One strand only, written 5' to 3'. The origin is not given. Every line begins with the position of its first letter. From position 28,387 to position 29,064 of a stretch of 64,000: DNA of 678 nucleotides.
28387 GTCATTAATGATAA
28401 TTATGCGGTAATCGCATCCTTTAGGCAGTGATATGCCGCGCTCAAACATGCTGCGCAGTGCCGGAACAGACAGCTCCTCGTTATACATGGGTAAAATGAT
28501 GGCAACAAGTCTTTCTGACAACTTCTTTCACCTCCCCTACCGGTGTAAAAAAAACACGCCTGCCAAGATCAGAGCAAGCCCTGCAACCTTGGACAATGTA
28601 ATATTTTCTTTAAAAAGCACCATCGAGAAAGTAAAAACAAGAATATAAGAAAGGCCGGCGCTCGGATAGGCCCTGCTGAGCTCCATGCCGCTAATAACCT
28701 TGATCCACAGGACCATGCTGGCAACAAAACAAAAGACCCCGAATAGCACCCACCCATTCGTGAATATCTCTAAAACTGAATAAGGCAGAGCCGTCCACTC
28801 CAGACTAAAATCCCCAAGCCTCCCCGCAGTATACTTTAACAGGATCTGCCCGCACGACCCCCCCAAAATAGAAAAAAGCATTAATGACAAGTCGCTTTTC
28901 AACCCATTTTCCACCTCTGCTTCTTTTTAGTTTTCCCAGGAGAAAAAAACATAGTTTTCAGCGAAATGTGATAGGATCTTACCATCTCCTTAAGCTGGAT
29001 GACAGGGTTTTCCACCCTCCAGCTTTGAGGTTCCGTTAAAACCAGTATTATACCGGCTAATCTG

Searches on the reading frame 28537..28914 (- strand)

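Call 62: search_protein_families(library=pfam, proteins=[window:28537-28914:-], max_evalue=0.0001)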
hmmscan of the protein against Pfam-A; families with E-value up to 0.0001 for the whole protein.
window:28537-28914:- (125 aa): 1 family
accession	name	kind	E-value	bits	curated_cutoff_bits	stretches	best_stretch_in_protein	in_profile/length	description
PF00892.27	EamA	-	3.5e-08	34.3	28.2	1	56-123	66-133/135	EamA-like transporter family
